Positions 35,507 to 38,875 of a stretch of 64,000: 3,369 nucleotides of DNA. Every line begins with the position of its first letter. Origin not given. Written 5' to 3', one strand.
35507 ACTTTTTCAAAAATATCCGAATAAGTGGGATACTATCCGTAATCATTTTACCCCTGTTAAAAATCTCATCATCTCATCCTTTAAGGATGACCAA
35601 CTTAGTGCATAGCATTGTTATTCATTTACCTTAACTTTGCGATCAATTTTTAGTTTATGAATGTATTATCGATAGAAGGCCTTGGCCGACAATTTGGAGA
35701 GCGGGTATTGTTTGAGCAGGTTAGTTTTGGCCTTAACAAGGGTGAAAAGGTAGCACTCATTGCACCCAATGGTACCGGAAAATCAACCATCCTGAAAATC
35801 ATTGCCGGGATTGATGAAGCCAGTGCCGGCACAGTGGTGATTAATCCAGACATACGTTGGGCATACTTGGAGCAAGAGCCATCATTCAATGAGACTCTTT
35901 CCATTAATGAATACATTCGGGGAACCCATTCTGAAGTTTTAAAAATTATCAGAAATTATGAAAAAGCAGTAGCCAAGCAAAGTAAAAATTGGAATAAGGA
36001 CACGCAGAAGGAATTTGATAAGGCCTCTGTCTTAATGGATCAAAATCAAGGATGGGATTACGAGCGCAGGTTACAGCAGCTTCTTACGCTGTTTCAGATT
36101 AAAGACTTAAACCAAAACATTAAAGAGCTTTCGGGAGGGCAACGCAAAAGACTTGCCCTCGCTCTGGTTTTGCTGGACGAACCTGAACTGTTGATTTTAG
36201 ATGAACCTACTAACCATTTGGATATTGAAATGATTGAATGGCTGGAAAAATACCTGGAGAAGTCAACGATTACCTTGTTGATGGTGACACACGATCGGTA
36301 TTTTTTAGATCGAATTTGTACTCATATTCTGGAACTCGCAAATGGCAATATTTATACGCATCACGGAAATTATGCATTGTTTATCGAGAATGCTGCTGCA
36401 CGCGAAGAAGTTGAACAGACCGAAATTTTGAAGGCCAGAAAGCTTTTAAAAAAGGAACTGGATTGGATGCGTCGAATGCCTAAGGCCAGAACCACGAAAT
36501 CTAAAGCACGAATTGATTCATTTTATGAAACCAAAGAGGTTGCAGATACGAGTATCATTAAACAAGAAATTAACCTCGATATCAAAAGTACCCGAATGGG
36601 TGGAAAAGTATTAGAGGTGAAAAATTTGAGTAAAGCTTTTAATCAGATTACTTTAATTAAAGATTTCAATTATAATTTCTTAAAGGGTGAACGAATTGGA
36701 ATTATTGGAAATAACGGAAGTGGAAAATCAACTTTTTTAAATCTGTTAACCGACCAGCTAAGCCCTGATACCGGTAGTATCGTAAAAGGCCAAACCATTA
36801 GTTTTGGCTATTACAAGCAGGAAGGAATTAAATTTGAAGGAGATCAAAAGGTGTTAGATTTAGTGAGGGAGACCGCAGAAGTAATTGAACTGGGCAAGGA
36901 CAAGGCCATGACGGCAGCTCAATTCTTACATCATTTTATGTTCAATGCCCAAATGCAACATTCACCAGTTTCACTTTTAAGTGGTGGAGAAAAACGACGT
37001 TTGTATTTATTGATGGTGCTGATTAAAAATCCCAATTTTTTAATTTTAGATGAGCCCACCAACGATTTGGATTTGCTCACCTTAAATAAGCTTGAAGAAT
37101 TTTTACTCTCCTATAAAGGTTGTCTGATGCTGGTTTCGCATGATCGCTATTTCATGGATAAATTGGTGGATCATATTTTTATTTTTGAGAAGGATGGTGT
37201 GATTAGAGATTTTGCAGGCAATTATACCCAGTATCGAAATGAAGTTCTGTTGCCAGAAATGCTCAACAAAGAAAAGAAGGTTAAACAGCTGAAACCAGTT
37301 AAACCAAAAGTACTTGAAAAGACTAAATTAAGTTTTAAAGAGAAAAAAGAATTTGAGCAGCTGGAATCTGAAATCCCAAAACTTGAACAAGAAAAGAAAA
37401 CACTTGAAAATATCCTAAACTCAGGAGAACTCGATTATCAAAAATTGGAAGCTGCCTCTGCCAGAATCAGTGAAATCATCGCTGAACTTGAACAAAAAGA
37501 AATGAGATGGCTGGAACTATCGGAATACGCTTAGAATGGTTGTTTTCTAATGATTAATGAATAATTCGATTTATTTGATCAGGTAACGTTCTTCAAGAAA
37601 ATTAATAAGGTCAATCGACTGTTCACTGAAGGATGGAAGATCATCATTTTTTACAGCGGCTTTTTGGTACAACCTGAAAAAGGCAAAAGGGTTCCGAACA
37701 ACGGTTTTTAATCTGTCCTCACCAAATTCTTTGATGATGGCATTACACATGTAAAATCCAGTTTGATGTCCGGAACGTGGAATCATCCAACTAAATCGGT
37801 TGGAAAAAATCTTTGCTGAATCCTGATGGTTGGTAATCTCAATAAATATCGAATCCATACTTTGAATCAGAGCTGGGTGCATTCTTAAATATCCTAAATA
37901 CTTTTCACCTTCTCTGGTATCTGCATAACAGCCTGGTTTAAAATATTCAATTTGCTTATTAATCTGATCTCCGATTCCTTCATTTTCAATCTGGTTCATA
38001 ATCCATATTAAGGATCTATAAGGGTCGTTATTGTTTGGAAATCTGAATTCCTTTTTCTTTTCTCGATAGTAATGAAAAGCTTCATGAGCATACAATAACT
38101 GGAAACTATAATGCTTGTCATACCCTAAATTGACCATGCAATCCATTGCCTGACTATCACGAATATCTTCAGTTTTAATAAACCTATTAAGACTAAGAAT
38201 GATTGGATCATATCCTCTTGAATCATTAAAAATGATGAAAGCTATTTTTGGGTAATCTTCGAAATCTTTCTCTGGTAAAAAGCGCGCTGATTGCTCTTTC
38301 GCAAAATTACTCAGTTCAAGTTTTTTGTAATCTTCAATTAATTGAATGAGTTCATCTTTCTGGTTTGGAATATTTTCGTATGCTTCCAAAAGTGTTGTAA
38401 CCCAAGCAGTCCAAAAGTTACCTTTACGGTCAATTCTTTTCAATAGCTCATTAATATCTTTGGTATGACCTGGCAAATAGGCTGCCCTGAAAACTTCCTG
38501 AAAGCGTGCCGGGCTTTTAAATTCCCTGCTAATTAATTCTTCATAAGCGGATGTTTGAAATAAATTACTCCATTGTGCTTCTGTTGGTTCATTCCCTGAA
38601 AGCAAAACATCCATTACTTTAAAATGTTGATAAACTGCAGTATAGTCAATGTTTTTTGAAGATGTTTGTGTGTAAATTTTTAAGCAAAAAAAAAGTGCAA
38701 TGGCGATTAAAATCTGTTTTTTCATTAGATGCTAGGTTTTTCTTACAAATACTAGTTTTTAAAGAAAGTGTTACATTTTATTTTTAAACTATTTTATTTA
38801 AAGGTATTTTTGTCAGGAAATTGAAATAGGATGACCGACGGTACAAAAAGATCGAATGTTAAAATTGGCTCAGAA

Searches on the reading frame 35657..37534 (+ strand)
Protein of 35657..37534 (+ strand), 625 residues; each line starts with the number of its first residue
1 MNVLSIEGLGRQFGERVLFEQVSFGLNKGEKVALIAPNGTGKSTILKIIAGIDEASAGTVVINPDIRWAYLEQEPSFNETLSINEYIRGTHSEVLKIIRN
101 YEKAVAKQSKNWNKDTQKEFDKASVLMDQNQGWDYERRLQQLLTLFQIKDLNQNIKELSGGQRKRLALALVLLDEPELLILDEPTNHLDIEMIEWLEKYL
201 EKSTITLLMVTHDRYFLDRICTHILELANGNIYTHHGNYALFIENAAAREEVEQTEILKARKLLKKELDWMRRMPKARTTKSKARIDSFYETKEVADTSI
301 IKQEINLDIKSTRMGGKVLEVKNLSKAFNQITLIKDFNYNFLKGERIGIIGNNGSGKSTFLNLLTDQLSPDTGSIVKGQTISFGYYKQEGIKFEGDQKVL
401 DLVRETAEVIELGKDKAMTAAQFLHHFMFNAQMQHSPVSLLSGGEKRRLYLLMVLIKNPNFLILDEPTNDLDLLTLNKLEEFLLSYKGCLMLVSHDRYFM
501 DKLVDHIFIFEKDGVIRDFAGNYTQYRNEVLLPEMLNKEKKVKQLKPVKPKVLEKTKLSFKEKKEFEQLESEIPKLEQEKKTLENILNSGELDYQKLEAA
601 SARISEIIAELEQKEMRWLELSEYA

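Call 4: search_protein_families(library=pfam, proteins=[window:35657-37534:+], max_evalue=1)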
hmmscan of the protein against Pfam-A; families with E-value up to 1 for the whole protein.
window:35657-37534:+ (625 aa): 32 families (the best 25 are shown)
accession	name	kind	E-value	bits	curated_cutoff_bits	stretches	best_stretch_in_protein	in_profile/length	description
PF00005.33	ABC_tran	-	7.8e-53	179.2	25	2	20-186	2-137/137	ABC transporter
PF16326.10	ABC_tran_CTD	-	3.8e-19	69.1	32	1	557-623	1-69/69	ABC transporter C-terminal domain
PF13304.12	AAA_21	-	1.3e-14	55.4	27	4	91-218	190-304/304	AAA domain, putative AbiEii toxin, Type IV TA system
PF02463.25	SMC_N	-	3.3e-09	36.9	40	1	92-219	77-204/220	RecF/RecN/SMC N terminal domain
PF12848.13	ABC_tran_Xtn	-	3.1e-08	34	25.9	1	225-298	1-76/85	ABC transporter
PF13401.12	AAA_22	-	5.8e-07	30.3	27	2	349-479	10-104/130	AAA domain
PF13555.12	AAA_29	-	2e-06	27.9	27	2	346-365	24-43/61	P-loop containing region of AAA domain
PF00006.31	ATP-synt_ab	-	1.7e-05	25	29.5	2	336-372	6-42/213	ATP synthase alpha/beta family, nucleotide-binding domain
PF03193.22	RsgA_GTPase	-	0.00014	22.2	30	1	340-376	102-138/174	RsgA GTPase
PF01926.29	MMR_HSR1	-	0.00033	21.2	21.9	1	346-386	1-39/113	50S ribosome-binding GTPase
PF13604.12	AAA_30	-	0.00033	20.9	27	1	32-61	21-50/191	AAA domain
PF13479.12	AAA_24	-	0.0022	18.3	27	0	345-368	3-26/195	AAA domain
PF13521.12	AAA_28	-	0.0028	18.3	27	0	31-82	1-48/164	AAA domain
PF13191.12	AAA_16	-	0.0048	17.8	32.6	0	349-383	29-63/167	AAA ATPase domain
PF19263.5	DUF5906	-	0.0059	17.7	27.6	0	349-366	1-20/114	Family of unknown function (DUF5906)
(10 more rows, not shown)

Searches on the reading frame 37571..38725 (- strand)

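Call 4: search_protein_families(library=pfam, proteins=[window:37571-38725:-], max_evalue=1)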
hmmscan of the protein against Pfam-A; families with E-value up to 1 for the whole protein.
window:37571-38725:- (384 aa): 2 families
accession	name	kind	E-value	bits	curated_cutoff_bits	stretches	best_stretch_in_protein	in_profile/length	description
PF18958.6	DUF5700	-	3.6e-38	132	25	1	52-361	1-282/283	Putative zinc dependent peptidase (DUF5700)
PF24219.2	DUF7438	-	0.08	13.8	25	1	121-144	4-28/57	Family of unknown function (DUF7438)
